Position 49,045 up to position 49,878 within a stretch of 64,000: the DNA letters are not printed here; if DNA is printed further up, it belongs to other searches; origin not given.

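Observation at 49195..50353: Two tandem paralogs with a PARP/KptA/DarT-like H-G-S ADP-ribosyltransferase-fold signature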

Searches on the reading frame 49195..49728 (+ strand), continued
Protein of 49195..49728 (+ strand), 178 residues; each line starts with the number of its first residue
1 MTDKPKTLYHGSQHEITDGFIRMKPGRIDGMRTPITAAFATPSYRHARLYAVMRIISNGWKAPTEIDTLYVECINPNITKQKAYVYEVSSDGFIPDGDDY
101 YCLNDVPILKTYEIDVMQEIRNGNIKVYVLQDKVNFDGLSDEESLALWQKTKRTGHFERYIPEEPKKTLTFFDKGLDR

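Call 70: search_protein_families(library=pfam, proteins=[P0167, P0176, P0133, P0134, P0119, P0139], max_evalue=0.001)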
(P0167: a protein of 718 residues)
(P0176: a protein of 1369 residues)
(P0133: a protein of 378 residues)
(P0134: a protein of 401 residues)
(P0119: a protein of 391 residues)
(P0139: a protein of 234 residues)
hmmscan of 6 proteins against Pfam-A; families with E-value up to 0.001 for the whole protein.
P0167 (718 aa): 5 families
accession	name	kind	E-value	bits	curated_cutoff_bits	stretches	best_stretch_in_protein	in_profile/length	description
PF00702.32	Hydrolase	-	2.2e-15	58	26.4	1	166-350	2-191/191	haloacid dehalogenase-like hydrolase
PF13419.12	HAD_2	-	1.8e-10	41.7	23.8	1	168-356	1-178/178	Haloacid dehalogenase-like hydrolase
PF00583.31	Acetyltransf_1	-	1.9e-07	31.8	20.7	1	49-134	36-116/116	Acetyltransferase (GNAT) family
PF00293.34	NUDIX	-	9.7e-06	26.1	21.1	1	445-485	26-67/134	NUDIX domain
PF13242.12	Hydrolase_like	-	4.2e-05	23.8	22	1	312-357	3-49/75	HAD-hyrolase-like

P0176 (1369 aa): 41 families (the best 25 are shown)
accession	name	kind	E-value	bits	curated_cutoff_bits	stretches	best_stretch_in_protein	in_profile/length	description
PF13238.12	AAA_18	-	4.5e-17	63.1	29.4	2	203-320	1-118/128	AAA domain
PF13671.12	AAA_33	-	3.9e-16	60.1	27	2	22-122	2-106/143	AAA domain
PF13191.12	AAA_16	-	7.6e-14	53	32.6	2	10-89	15-85/167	AAA ATPase domain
PF01202.28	SKI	-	5.3e-12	46.6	22.1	1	210-357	2-146/159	Shikimate kinase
PF13401.12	AAA_22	-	5.2e-11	43.4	27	1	17-54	3-43/130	AAA domain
PF03193.22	RsgA_GTPase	-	3.8e-10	40.3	30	1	189-232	95-138/174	RsgA GTPase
PF20720.3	nSTAND3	-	8.2e-10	39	27.2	0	17-44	15-42/155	Novel STAND NTPase 3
PF13207.12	AAA_17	-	2.1e-08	35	27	0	26-48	2-24/136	AAA domain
PF13555.12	AAA_29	-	2.5e-08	34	27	0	200-221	23-43/61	P-loop containing region of AAA domain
PF06414.18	Zeta_toxin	-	7.6e-08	32.5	22.3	0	19-53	16-52/199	Zeta toxin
PF00004.35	AAA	-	2e-07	32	21.2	0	22-81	1-44/131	ATPase family associated with various cellular activities (AAA)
PF13521.12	AAA_28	-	2.8e-07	31.4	27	0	22-48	2-28/164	AAA domain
PF00009.33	GTP_EFTU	-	5.1e-07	29.9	26.5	0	18-45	2-29/188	Elongation factor Tu GTP binding domain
PF01935.23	DUF87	-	8.1e-07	29.8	23.2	0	192-319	14-155/220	Helicase HerA, central domain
PF01583.26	APS_kinase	-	1.3e-06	28.9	21.1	0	202-227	4-29/152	Adenylylsulphate kinase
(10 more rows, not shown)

P0133 (378 aa): 1 family
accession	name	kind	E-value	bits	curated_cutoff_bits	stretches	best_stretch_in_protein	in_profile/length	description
PF01966.28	HD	-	0.00048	20.8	22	1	40-146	4-115/116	HD domain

P0134 (401 aa): 0 families

P0119 (391 aa): 0 families

P0139 (234 aa): 1 family
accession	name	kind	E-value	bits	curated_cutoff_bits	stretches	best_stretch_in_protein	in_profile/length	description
PF12120.14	Arr-ms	-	0.00087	19.9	25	0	57-131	1-75/99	Rifampin ADP-ribosyl transferase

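Call 72: find_encoding_contigs(protein=P0176, flank=9000, max_places=1)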
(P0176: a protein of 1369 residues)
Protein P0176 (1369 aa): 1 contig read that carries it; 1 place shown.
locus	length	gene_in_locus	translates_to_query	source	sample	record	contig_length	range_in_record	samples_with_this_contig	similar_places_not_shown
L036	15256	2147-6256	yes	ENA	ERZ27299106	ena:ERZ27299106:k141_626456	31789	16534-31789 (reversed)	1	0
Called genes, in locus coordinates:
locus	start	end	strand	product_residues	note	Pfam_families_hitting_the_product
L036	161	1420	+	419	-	-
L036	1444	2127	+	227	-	-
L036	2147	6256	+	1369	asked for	PF00004:AAA (faint), PF00005:ABC_tran (faint), PF00009:GTP_EFTU (faint), PF00485:PRK (faint), PF13238:AAA_18 (weak), PF13671:AAA_33 (weak), PF13238:AAA_18 (weak), PF13671:AAA_33 (weak), +23 more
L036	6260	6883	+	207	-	PF13578:Methyltransf_24 (weak)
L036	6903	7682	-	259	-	-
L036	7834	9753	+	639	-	PF18905:DUF5661 (weak)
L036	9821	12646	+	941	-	-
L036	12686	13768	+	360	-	-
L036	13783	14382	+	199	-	-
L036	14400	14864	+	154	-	-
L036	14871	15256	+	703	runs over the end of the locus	-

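Call 73: find_encoding_contigs(protein=P0167, flank=9000, max_places=1)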
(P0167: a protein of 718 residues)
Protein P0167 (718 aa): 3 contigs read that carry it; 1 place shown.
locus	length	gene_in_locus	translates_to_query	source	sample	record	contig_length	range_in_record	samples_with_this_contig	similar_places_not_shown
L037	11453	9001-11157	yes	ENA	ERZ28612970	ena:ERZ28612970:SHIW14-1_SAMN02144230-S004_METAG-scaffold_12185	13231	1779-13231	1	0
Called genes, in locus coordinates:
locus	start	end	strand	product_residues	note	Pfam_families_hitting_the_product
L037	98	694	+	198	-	-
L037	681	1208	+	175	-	-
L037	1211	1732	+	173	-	-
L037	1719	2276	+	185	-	-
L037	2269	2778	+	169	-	-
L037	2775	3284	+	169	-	-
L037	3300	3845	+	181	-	-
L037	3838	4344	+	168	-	-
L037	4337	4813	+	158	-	-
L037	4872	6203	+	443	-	PF00004:AAA (faint)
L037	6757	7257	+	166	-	PF01467:CTP_transf_like (weak)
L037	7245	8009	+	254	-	PF04973:NMN_transporter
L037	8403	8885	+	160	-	-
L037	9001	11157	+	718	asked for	PF00583:Acetyltransf_1 (weak), PF00702:Hydrolase, PF13419:HAD_2, PF00293:NUDIX (weak)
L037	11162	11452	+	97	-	?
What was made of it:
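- P0167 is encoded directly after PnuC and an NMNAT-like gene (call 73).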

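Call 74: find_encoding_contigs(protein=P0133, flank=7000, max_places=1)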
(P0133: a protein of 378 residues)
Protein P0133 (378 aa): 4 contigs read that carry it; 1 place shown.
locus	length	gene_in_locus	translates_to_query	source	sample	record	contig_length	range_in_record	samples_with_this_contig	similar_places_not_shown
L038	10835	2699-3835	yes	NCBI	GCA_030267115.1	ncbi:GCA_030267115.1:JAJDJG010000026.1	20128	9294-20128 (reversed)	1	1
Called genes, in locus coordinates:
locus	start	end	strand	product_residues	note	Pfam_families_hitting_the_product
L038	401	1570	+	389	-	PF04055:Radical_SAM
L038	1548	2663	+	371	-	-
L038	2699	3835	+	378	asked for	-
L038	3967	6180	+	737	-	PF03412:Peptidase_C39, PF00664:ABC_membrane, PF00005:ABC_tran, PF02463:SMC_N (faint)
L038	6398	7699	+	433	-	PF26002:Beta-barrel_AprE (weak)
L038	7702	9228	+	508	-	PF02321:OEP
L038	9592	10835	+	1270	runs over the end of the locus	PF10145:PhageMin_Tail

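Call 86: search_dna_similar(query=window:49195-49728:+, collection=plasmids, mode=protein, max_evalue=1, max_rows=10)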
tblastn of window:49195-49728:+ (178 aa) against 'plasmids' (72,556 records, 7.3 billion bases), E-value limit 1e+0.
No match.
